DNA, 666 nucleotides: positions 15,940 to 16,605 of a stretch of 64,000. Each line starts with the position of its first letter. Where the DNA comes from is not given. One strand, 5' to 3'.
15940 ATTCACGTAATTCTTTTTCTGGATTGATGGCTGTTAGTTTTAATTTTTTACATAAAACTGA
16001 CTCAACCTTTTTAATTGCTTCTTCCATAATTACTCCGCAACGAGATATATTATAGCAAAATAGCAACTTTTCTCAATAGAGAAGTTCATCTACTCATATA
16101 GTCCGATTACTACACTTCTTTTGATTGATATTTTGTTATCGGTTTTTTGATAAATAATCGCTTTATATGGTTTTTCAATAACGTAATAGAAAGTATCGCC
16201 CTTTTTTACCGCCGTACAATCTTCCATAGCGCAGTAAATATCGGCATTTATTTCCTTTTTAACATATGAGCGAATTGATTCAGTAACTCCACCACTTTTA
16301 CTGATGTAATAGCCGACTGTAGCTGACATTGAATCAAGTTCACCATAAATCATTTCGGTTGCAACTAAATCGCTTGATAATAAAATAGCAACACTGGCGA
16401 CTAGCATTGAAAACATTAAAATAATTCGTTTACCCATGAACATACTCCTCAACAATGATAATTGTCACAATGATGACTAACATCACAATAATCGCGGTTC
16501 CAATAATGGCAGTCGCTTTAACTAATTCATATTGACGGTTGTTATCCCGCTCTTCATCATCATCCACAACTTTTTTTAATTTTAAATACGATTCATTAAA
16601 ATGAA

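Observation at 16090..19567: Six-gene, translationally coupled envelope operon of unknown function with a Tad/ComG-like protein inventory but no ATPase or pilin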

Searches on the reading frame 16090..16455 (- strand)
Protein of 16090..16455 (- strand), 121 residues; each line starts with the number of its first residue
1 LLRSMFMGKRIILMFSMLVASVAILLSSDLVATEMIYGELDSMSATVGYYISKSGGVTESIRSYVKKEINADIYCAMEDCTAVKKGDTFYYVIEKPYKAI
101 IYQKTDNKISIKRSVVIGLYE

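Call 3: search_protein_families(library=pfam, proteins=[window:16090-16455:-], max_evalue=1)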
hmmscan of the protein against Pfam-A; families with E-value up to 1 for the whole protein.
window:16090-16455:- (121 aa): 1 family
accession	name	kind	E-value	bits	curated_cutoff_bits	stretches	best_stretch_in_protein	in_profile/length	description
PF15886.11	CBM39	-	0.037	14.2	25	1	74-112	58-96/107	Carbohydrate binding domain (family 32)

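Call 4: search_protein_families(library=ncbifam, proteins=[window:16090-16455:-], max_evalue=1)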
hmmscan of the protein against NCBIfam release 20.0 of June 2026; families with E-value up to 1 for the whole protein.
window:16090-16455:- (121 aa): 1 family
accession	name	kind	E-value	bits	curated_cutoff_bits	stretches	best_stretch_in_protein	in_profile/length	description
NF010395.0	PRK13823.1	subfamily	0.13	12.4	60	1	5-34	17-47/103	conjugal transfer protein TrbD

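Call 45: search_protein_families(library=ncbifam, proteins=[L001:6952-8004:+, L006:2367-3311:+, L006:3295-4494:+, L006:4487-4822:+, L006:4834-4995:+, L006:1038-1997:+, L006:1994-2374:+], max_evalue=0.1)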
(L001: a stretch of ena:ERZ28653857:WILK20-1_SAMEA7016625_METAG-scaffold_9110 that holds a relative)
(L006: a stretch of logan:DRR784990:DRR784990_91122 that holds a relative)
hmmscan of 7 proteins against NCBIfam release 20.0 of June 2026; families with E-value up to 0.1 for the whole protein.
L001:6952-8004:+ (350 aa): 18 families
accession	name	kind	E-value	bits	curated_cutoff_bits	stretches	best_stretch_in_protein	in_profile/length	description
TIGR02788.1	VirB11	equivalog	2.5e-31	108.9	249.95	2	125-289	132-299/308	P-type DNA transfer ATPase VirB11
TIGR03819.1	heli_sec_ATPase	hypoth_equivalog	5.8e-30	104.6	373.15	1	15-259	55-302/340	TadA family conjugal transfer-associated ATPase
TIGR02782.1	TrbB_P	equivalog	4.2e-26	92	304.55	1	15-280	14-278/303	P-type conjugative transfer ATPase TrbB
NF058587.1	archaellum_moto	equivalog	8.5e-20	71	550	1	13-255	148-394/527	archaellum flagellar ATPase motor FlaI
NF010475.0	PRK13900.1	equivalog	2.9e-17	62.7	389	1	122-305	145-326/333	type IV secretion system ATPase VirB11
NF010469.0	PRK13894.1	subfamily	1.1e-15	57.8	508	1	15-266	27-276/320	conjugal transfer ATPase TrbB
NF041000.1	ATPase_ComGA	equivalog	1.3e-14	53.9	300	1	65-262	60-250/267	competence type IV pilus ATPase ComGA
NF010407.0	PRK13833.1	subfamily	2.5e-12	46.9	499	1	19-270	26-274/323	conjugal transfer protein TrbB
TIGR01420.1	pilT_fam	subfamily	4.3e-12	45.9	319.1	1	45-277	36-262/343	PilT/PilU family type 4a pilus ATPase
TIGR02524.1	dot_icm_DotB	equivalog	5.5e-11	42.3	463.3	1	83-258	87-260/358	Dot/Icm type IV secretion system ATPase DotB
NF010425.0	PRK13851.1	equivalog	6.3e-11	41.7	461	1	121-257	146-283/344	type IV secretion system protein VirB11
NF053672.1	bindosome_BasE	exception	7.4e-11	41.5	1000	1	51-277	183-410/512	bindosome assembly system ATPase subunit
NF007755.0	PRK10436.1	equivalog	8.3e-08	31.3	617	1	64-260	148-335/465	type II secretion system protein GspE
TIGR02525.1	plasmid_TraJ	equivalog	3e-06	26.5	368.3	1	83-290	101-301/372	plasmid transfer ATPase TraJ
TIGR02533.1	type_II_gspE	equivalog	9.4e-06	24.5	630.25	1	133-257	238-359/486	type II secretion system ATPase GspE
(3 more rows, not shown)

L006:2367-3311:+ (314 aa): 15 families
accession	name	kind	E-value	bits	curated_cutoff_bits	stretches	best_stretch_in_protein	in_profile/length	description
TIGR02788.1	VirB11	equivalog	2e-32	112.5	249.95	2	120-284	130-296/308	P-type DNA transfer ATPase VirB11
TIGR03819.1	heli_sec_ATPase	hypoth_equivalog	1.2e-30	106.9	373.15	1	12-291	54-338/340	TadA family conjugal transfer-associated ATPase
TIGR02782.1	TrbB_P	equivalog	1.1e-23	84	304.55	1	10-301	11-300/303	P-type conjugative transfer ATPase TrbB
NF010475.0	PRK13900.1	equivalog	6.3e-21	74.8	389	1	116-293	142-324/333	type IV secretion system ATPase VirB11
NF058587.1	archaellum_moto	equivalog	2.1e-17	63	550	1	8-296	145-432/527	archaellum flagellar ATPase motor FlaI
NF010469.0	PRK13894.1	subfamily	2.7e-14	53.3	508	1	98-302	110-315/320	conjugal transfer ATPase TrbB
NF053672.1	bindosome_BasE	exception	5.4e-14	51.8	1000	1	122-306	257-439/512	bindosome assembly system ATPase subunit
NF041000.1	ATPase_ComGA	equivalog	4e-13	49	300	1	100-264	95-253/267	competence type IV pilus ATPase ComGA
NF010425.0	PRK13851.1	equivalog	6.2e-13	48.3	461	1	122-257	150-284/344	type IV secretion system protein VirB11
NF010407.0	PRK13833.1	subfamily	3.4e-10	39.8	499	1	98-307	105-313/323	conjugal transfer protein TrbB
TIGR01420.1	pilT_fam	subfamily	6.2e-07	28.9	319.1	1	41-262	35-248/343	PilT/PilU family type 4a pilus ATPase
TIGR02524.1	dot_icm_DotB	equivalog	7.5e-06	25.4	463.3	1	126-270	125-275/358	Dot/Icm type IV secretion system ATPase DotB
NF007755.0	PRK10436.1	equivalog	2.1e-05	23.4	617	1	105-256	188-335/465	type II secretion system protein GspE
TIGR02525.1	plasmid_TraJ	equivalog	0.0013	17.8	368.3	1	197-262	212-278/372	plasmid transfer ATPase TraJ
NF050040.1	horm_taper_TftA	equivalog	0.042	12.6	500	1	10-65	73-125/450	hormogonium tapered terminus morphoprotein TftA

L006:3295-4494:+ (399 aa): 0 families

L006:4487-4822:+ (111 aa): 0 families

L006:4834-4995:+ (53 aa): 0 families

L006:1038-1997:+ (319 aa): 0 families

L006:1994-2374:+ (126 aa): 0 families

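Call 46: search_protein_families(library=pfam, proteins=[L001:6952-8004:+, L006:2367-3311:+, L006:3295-4494:+, L006:4487-4822:+, L006:4834-4995:+, L006:1038-1997:+, L006:1994-2374:+], max_evalue=0.1)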
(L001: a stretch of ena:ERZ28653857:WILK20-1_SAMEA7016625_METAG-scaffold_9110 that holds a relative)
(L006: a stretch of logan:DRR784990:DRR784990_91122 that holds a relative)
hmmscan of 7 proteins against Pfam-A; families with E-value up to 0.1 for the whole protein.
L001:6952-8004:+ (350 aa): 3 families
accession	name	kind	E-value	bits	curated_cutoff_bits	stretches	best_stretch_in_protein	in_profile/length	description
PF00437.27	T2SSE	-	3.6e-22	79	24.9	1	103-262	106-263/370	Type II/IV secretion system protein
PF20720.3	nSTAND3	-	2e-05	24.8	27.2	1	30-69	64-102/155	Novel STAND NTPase 3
PF13238.12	AAA_18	-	0.006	17.5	29.4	1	140-212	1-67/128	AAA domain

L006:2367-3311:+ (314 aa): 3 families
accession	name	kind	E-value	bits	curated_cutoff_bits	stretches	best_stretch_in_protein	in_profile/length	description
PF00437.27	T2SSE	-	1.2e-19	70.6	24.9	1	100-265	106-267/370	Type II/IV secretion system protein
PF06414.18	Zeta_toxin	-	0.033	14.1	22.3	1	130-184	13-62/199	Zeta toxin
PF20720.3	nSTAND3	-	0.038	14.1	27.2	0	127-155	10-38/155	Novel STAND NTPase 3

L006:3295-4494:+ (399 aa): 1 family
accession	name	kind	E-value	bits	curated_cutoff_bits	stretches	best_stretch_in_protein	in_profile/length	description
PF20237.3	DUF6594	-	0.0089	16.4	30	0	174-230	163-218/238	Family of unknown function (DUF6594)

L006:4487-4822:+ (111 aa): 1 family
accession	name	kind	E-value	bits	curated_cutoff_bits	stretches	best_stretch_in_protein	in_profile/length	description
PF17978.7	zf-RING_14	-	0.024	15.5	26.6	1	50-84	45-79/91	RING/Ubox like zinc-binding domain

L006:4834-4995:+ (53 aa): 0 families

L006:1038-1997:+ (319 aa): 0 families

L006:1994-2374:+ (126 aa): 0 families

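Call 67: search_protein_families(library=pfam, proteins=[P0080, P0150, P0176, P0154, P0162, P0145, P0132, P0123, P0096, P0084], max_evalue=1)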
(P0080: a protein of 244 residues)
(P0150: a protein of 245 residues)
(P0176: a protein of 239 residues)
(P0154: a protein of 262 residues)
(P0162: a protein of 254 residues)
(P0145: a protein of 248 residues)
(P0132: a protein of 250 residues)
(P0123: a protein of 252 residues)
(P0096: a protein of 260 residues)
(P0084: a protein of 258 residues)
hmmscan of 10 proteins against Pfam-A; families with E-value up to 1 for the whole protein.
P0080 (244 aa): 2 families
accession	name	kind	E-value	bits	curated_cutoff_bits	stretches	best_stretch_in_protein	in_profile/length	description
PF17343.7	DUF5373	-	0.16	12.3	28.7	1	168-234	86-149/182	Family of unknown function (DUF5373)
PF19744.4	DUF6232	-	0.49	11.3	27.4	0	6-53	37-78/117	Family of unknown function (DUF6232)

P0150 (245 aa): 2 families
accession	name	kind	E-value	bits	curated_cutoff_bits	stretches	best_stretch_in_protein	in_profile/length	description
PF04647.20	AgrB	-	0.092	12.5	23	1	5-72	79-151/185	Accessory gene regulator B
PF09682.15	Phage_holin_6_1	-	0.097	13.5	24.9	1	26-100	7-74/101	Bacteriophage holin of superfamily 6 (Holin_LLH)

P0176 (239 aa): 9 families
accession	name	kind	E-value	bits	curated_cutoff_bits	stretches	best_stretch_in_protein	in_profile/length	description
PF03169.20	OPT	-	0.00024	20.4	25.8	1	149-217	336-399/623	OPT oligopeptide transporter protein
PF20990.2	DUF2207_C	-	0.0015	18.7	33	1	72-220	19-186/247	Predicted membrane protein (DUF2207) C-terminal domain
PF25587.1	Rv2743c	-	0.0087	16.2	27.7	1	149-218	11-76/237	Rv2743c family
PF19744.4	DUF6232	-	0.023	15.6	27.4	1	166-217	32-74/117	Family of unknown function (DUF6232)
PF11368.13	DUF3169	-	0.18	11.8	31.6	1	138-223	71-160/250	Protein of unknown function (DUF3169)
PF07332.16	Phage_holin_3_6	-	0.24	11.9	28.4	1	162-227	28-98/116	Putative Actinobacterial Holin-X, holin superfamily III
PF01769.21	MgtE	-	0.28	11.9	27.6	0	5-45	45-90/125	Divalent cation transporter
PF19297.4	QcrA_N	-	0.55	10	27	0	154-188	43-77/222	QcrA subunit N-terminal region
PF00482.28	T2SSF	-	0.97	9.9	25.2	1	102-186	35-121/125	Type II secretion system (T2SS), protein F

P0154 (262 aa): 1 family
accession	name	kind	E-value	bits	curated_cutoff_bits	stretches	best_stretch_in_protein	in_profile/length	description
PF03600.22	CitMHS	-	0.077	12.5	31.9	1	14-196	149-224/336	Citrate transporter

P0162 (254 aa): 2 families
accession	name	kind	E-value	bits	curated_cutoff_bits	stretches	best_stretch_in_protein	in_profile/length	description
PF01007.26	IRK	-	0.022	15.1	22.7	1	189-243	21-73/141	Inward rectifier potassium channel transmembrane domain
PF17280.7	DUF5345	-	0.19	12.3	27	1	152-197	19-65/77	Family of unknown function (DUF5345)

P0145 (248 aa): 4 families
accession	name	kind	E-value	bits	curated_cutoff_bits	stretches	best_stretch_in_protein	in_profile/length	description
PF20563.3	DUF6773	-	0.012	15.8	27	1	183-239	22-81/163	Family of unknown function (DUF6773)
PF20990.2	DUF2207_C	-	0.059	13.5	33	1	149-225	113-191/247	Predicted membrane protein (DUF2207) C-terminal domain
PF06398.17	Pex24p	-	0.17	11.3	26.8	1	9-93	142-228/358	Integral peroxisomal membrane peroxin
PF15145.11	DUF4577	-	0.4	11.1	27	1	205-243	64-104/128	Domain of unknown function (DUF4577)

P0132 (250 aa): 4 families
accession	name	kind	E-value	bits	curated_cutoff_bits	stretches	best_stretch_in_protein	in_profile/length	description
PF03169.20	OPT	-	0.0087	15.2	25.8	1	179-234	356-411/623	OPT oligopeptide transporter protein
PF09624.15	DUF2393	-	0.1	13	26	1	26-79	17-70/146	Protein of unknown function (DUF2393)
PF19868.4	DUF6341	-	0.12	12.4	26.4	1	26-45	4-23/50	Family of unknown function (DUF6341)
PF10601.15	zf-LITAF-like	-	0.25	12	23.8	1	28-65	25-59/70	LITAF-like zinc ribbon domain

P0123 (252 aa): 3 families
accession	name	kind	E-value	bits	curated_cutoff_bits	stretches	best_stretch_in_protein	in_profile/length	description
PF17671.6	DUF5531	-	0.14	12.4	25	1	208-247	20-59/152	Family of unknown function (DUF5531)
PF00482.28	T2SSF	-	0.38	11.2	25.2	1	73-193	1-123/125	Type II secretion system (T2SS), protein F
PF01312.24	Bac_export_2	-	0.82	9.3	24.4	1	68-224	25-179/335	FlhB HrpN YscU SpaS Family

P0096 (260 aa): 0 families

P0084 (258 aa): 3 families
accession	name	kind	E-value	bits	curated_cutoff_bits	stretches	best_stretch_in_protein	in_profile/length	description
PF20563.3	DUF6773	-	0.025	14.8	27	1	155-218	75-138/163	Family of unknown function (DUF6773)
PF06398.17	Pex24p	-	0.031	13.7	26.8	1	6-116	145-254/358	Integral peroxisomal membrane peroxin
PF09843.14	DUF2070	-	0.23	10.2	30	1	4-71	131-199/561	Predicted membrane protein (DUF2070)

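Call 113: search_protein_families(library=phrogs, proteins=[window:16090-16437:-], max_evalue=0.01)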
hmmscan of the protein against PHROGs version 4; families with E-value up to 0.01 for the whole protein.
window:16090-16437:- (115 aa): 0 families
